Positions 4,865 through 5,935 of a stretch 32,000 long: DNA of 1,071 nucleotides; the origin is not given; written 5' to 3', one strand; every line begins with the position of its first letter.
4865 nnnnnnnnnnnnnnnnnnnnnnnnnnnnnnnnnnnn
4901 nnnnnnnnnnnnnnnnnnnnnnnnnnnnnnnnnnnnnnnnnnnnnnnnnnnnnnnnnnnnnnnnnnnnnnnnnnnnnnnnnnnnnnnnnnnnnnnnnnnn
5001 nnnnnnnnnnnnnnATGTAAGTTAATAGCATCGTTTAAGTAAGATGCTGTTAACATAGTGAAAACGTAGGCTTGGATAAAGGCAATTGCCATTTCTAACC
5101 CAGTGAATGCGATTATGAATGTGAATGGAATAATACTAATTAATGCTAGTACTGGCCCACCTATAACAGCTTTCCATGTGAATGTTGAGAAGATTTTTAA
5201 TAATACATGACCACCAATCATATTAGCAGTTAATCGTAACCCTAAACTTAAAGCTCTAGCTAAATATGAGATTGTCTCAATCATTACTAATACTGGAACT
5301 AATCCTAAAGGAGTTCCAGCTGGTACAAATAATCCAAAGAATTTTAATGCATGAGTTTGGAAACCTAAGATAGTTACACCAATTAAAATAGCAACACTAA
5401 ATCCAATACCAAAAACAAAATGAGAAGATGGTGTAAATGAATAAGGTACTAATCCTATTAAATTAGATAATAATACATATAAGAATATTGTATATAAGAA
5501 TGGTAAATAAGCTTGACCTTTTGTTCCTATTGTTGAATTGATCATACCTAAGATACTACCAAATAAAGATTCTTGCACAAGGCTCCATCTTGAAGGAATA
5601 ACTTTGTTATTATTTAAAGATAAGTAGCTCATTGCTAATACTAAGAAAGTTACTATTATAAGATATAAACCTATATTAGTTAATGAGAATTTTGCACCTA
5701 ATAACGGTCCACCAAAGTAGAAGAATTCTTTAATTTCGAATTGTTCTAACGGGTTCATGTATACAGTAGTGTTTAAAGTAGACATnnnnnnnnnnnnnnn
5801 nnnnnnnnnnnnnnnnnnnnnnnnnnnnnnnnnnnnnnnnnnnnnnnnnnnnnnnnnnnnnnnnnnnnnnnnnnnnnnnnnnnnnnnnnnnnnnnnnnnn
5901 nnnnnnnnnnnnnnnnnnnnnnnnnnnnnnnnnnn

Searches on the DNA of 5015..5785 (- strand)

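Call 37: search_rna_families(source=L002, start=5600, end=10500, threshold=evalue, max_evalue=0.01)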
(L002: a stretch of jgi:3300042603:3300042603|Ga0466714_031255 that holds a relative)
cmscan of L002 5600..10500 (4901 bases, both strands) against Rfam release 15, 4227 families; matches with E-value up to 0.01: 3.
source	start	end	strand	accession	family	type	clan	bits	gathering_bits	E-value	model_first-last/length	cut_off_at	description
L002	8785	10175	-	RF00177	SSU_rRNA_bacteria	Gene; rRNA;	CL00111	728.1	50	4e-230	1-1533/1533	no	Bacterial small subunit ribosomal RNA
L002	8608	8860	-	RF00028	Intron_gpI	Intron;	-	63.4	50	7.4e-15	1-253/253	no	Group I catalytic intron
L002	6466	6546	+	RF00005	tRNA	Gene; tRNA;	CL00001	51.9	29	2.3e-09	1-71/71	no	tRNA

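Call 56: search_rna_families(sources=[L004, L007, L003], threshold=evalue, max_evalue=0.001)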
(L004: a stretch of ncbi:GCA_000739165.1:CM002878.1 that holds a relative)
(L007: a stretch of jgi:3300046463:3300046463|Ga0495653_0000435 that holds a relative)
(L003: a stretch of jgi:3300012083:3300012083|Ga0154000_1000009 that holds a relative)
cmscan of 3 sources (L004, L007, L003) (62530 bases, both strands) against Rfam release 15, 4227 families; matches with E-value up to 0.001: 14.
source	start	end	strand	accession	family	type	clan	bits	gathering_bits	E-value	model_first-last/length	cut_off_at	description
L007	15046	16566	-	RF00177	SSU_rRNA_bacteria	Gene; rRNA;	CL00111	798.2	50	1.7e-251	1-1533/1533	no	Bacterial small subunit ribosomal RNA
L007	13542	13801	-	RF00028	Intron_gpI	Intron;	-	74.6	50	4.3e-17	1-253/253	no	Group I catalytic intron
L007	3655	3960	-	RF00028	Intron_gpI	Intron;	-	71.8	50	2.8e-16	1-253/253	no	Group I catalytic intron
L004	5074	5327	+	RF00028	Intron_gpI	Intron;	-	71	50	5.1e-16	1-253/253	no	Group I catalytic intron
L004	8044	8127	+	RF00005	tRNA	Gene; tRNA;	CL00001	62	29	4.8e-11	1-71/71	no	tRNA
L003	9239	9322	+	RF00005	tRNA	Gene; tRNA;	CL00001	62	29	4.8e-11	1-71/71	no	tRNA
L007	2278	2569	-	RF00028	Intron_gpI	Intron;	-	59.2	50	1.8e-12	1-253/253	no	Group I catalytic intron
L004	12611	12682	-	RF00005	tRNA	Gene; tRNA;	CL00001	57.3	29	9.5e-10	1-71/71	no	tRNA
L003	14306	14377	-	RF00005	tRNA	Gene; tRNA;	CL00001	57.3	29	9.5e-10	1-71/71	no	tRNA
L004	14604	14676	+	RF00005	tRNA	Gene; tRNA;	CL00001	54.5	29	5.7e-09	1-71/71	no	tRNA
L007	14707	14779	-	RF00005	tRNA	Gene; tRNA;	CL00001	54.5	29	5.7e-09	1-71/71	no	tRNA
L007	20155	20226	+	RF00005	tRNA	Gene; tRNA;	CL00001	54.1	29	7.4e-09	1-71/71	no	tRNA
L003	16442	16514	+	RF00005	tRNA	Gene; tRNA;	CL00001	53.2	29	1.3e-08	1-71/71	no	tRNA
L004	11015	11088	+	RF00005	tRNA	Gene; tRNA;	CL00001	39.7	29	6.7e-05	1-71/71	no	tRNA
